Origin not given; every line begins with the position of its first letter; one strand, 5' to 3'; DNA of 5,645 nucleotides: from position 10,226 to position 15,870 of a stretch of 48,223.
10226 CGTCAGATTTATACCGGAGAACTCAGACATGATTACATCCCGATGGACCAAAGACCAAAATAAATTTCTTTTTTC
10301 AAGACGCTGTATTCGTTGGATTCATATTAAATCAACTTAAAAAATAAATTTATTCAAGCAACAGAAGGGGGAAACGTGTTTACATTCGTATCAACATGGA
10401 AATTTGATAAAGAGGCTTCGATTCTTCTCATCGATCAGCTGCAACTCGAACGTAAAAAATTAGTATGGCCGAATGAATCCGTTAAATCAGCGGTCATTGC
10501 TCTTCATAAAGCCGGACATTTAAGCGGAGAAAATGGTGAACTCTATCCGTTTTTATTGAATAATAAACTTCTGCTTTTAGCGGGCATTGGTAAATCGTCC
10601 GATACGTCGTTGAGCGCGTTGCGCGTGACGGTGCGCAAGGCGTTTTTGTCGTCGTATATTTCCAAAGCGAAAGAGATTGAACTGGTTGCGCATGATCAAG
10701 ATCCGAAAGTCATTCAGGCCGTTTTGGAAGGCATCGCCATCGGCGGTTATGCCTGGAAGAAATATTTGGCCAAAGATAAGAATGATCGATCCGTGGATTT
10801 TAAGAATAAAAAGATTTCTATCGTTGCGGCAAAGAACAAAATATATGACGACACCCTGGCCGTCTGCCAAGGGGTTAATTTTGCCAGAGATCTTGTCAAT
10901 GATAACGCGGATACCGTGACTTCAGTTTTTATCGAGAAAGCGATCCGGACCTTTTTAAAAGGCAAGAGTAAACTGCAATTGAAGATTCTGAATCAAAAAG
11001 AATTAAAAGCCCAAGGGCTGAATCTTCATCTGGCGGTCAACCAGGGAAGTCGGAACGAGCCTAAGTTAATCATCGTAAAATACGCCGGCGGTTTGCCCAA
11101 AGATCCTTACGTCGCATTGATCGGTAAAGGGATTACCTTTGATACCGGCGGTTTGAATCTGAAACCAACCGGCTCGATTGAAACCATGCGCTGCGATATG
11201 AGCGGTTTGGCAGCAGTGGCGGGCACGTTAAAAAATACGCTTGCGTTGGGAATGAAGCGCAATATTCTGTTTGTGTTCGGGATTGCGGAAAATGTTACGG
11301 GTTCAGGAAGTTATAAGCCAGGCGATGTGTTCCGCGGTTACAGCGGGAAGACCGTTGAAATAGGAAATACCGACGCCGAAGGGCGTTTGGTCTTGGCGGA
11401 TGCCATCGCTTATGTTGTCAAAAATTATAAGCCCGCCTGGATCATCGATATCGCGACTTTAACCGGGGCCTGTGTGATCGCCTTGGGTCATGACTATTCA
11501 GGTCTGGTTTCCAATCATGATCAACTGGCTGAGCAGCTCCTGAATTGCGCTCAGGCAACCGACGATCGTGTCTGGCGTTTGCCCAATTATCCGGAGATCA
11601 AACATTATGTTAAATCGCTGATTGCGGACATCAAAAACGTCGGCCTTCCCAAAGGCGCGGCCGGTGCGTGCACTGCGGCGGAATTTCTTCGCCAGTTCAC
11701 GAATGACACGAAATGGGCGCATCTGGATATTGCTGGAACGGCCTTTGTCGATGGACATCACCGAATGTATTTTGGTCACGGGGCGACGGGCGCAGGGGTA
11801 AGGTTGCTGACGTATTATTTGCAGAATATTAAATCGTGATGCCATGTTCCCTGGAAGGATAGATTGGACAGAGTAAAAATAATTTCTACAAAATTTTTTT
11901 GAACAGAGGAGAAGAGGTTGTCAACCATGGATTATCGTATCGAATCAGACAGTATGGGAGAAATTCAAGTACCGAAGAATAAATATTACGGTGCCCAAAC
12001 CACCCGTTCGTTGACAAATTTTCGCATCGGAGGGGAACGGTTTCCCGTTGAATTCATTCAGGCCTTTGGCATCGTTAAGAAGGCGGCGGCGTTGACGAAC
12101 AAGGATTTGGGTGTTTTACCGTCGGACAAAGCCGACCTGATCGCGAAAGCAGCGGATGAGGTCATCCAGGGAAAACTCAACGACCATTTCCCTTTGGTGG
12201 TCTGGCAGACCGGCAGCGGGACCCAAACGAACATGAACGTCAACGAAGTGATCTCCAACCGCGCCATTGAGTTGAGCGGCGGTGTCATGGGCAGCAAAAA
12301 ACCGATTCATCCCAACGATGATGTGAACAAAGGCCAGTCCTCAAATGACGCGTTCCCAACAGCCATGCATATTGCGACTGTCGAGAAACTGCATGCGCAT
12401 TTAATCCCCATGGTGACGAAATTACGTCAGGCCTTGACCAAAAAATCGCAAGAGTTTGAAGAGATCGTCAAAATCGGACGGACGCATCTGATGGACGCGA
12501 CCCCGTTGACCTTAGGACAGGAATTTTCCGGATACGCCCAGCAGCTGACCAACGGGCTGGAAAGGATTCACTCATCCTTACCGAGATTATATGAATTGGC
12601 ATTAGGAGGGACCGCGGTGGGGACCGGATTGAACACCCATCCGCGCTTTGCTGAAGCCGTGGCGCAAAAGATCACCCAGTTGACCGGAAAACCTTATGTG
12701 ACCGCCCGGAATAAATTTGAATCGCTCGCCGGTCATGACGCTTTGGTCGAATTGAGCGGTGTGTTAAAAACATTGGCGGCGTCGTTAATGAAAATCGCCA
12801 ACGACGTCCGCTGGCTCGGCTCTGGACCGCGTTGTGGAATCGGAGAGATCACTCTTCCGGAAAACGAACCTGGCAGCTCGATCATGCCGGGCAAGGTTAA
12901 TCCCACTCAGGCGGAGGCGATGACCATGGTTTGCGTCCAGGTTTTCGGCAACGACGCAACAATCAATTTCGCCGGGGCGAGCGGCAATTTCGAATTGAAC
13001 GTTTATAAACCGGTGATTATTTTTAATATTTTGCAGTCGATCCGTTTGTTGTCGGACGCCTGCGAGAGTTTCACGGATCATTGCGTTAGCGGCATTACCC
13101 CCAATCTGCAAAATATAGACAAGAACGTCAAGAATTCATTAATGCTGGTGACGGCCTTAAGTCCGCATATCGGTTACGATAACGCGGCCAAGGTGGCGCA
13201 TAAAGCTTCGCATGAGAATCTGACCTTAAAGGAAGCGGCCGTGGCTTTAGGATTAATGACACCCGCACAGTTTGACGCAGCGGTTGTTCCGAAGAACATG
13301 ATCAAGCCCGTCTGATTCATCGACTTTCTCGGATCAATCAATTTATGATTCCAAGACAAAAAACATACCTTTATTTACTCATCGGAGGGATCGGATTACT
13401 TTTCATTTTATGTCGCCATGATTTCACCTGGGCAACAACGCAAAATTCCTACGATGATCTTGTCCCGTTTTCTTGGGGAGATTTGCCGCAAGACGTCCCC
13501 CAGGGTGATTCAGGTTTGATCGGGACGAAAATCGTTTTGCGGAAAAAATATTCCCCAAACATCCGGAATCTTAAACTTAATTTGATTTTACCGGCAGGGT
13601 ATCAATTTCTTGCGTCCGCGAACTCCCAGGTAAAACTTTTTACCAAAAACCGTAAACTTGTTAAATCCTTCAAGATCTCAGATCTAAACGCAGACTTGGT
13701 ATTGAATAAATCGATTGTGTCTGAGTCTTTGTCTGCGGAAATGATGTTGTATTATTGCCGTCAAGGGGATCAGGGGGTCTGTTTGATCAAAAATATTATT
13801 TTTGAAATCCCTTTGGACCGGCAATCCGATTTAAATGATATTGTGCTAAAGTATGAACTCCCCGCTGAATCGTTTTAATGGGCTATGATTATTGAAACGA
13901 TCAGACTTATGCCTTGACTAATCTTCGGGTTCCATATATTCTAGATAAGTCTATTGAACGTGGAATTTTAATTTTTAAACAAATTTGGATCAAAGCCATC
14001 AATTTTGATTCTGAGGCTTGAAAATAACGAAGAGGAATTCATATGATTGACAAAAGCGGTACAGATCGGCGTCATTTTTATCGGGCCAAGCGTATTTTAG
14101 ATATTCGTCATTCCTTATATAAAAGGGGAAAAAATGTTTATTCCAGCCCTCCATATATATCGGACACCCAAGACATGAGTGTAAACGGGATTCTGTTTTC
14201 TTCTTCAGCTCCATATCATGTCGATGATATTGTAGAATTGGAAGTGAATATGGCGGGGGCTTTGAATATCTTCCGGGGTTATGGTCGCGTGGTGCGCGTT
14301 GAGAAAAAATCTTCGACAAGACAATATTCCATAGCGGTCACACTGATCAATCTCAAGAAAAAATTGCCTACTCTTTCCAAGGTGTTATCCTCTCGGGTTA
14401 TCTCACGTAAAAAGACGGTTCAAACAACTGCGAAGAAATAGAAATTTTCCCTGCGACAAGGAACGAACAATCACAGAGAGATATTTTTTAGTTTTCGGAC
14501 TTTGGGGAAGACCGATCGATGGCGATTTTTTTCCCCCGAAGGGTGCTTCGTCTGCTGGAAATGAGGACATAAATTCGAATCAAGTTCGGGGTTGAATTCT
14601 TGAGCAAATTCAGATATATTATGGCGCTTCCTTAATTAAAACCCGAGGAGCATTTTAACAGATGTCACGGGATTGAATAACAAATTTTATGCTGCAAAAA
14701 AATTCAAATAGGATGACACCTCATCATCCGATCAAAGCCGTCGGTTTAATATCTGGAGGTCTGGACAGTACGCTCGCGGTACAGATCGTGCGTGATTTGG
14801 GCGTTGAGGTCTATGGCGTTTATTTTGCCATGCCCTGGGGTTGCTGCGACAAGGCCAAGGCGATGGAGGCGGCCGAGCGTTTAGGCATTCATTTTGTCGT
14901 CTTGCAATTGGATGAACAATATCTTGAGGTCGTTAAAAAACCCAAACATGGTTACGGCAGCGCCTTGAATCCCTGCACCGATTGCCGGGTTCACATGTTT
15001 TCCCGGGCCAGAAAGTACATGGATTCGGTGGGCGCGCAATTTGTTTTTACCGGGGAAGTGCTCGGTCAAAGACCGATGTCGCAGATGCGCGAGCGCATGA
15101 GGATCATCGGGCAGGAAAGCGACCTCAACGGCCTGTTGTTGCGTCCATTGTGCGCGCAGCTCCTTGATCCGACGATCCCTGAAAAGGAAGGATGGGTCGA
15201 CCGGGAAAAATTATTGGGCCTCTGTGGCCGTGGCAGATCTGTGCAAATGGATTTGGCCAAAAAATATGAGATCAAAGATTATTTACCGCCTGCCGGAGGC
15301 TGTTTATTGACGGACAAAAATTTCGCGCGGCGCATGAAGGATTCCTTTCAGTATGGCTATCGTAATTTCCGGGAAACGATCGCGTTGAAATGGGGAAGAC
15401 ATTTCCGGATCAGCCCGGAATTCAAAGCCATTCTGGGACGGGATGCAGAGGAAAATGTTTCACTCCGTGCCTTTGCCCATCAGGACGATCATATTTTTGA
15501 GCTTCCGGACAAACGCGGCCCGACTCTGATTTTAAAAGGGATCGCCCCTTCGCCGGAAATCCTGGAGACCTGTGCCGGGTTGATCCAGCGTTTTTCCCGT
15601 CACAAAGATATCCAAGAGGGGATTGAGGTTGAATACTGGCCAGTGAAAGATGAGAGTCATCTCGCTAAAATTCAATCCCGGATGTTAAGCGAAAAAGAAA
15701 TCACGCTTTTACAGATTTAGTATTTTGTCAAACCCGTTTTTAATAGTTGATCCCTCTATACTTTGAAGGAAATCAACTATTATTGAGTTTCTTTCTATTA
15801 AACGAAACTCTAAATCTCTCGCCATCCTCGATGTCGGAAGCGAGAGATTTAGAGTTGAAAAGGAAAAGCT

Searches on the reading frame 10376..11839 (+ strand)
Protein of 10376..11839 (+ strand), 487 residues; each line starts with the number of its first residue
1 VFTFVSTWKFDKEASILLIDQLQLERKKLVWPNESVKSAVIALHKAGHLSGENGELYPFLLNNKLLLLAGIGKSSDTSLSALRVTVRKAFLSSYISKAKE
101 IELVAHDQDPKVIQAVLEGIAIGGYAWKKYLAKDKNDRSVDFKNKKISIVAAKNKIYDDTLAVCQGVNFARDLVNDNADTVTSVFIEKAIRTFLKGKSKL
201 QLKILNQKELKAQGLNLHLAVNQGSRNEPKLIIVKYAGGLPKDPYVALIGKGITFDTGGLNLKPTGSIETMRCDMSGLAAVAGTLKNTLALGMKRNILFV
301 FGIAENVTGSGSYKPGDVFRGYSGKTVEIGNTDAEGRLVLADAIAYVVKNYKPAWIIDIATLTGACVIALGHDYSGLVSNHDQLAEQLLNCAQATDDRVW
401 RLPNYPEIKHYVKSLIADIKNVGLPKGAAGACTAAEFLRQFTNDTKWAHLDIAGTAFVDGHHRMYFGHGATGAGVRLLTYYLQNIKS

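Call 76: search_protein_families(library=pfam, proteins=[window:10376-11839:+], max_evalue=0.001)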
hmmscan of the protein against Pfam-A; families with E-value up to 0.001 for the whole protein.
window:10376-11839:+ (487 aa): 2 families
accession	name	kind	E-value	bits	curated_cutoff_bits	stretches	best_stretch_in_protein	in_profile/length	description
PF00883.26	Peptidase_M17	-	3.4e-109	365.3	25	1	168-478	1-309/310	Cytosol aminopeptidase family, catalytic domain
PF02789.23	Peptidase_M17_N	-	0.00043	20.6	23.4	1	34-132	19-127/129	Cytosol aminopeptidase family, N-terminal domain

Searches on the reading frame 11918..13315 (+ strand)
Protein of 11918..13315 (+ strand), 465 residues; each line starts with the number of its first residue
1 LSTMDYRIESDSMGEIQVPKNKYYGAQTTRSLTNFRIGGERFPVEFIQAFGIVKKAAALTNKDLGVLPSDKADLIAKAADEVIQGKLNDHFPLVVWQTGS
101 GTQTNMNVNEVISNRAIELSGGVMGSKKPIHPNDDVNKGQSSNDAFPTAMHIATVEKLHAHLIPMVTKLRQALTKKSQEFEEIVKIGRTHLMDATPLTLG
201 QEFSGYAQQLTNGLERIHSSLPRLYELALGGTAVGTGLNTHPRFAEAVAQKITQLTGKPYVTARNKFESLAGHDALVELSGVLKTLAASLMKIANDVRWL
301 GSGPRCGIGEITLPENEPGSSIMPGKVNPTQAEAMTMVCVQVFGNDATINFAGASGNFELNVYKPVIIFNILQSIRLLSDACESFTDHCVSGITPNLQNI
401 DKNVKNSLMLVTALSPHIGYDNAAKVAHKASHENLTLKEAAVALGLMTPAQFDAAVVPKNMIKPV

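Call 76: search_protein_families(library=pfam, proteins=[window:11918-13315:+], max_evalue=0.001)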
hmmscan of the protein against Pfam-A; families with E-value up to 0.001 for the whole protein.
window:11918-13315:+ (465 aa): 2 families
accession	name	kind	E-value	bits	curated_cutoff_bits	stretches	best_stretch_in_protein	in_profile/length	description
PF00206.25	Lyase_1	-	2.9e-117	392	27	1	14-344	1-312/312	Lyase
PF10415.14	FumaraseC_C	-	4e-22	78.8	32.5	1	410-463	1-54/54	Fumarase C C-terminus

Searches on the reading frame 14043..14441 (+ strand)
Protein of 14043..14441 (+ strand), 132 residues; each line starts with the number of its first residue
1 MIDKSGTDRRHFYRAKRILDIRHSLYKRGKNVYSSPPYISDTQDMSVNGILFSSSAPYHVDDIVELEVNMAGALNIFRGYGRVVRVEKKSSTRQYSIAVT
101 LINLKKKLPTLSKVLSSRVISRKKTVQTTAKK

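Call 76: search_protein_families(library=pfam, proteins=[window:14043-14441:+], max_evalue=0.001)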
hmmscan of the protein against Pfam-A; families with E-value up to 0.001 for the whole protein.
window:14043-14441:+ (132 aa): 1 family
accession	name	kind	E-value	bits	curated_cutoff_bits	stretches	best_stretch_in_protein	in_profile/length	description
PF07238.19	PilZ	-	1e-06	29.4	22.5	1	8-99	1-85/102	PilZ domain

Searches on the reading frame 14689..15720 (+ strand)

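Call 76: search_protein_families(library=pfam, proteins=[window:14689-15720:+], max_evalue=0.001)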
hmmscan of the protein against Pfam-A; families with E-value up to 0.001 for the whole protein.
window:14689-15720:+ (343 aa): 4 families
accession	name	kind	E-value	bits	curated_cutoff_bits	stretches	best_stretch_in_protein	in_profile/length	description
PF18297.6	NFACT-R_2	-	3.6e-16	59.7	26.9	1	236-338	1-100/104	NFACT protein RNA binding domain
PF02568.20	ThiI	-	4.2e-08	33.5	20.5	1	16-155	5-145/197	Thiamine biosynthesis protein (ThiI)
PF03054.22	tRNA_Me_trans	-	3.7e-07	30.4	20.6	1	18-123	4-126/202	tRNA methyl transferase HUP domain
PF24167.1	DUF7411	-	0.0005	20.1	28.7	1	16-81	2-65/194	Family of unknown function (DUF7411)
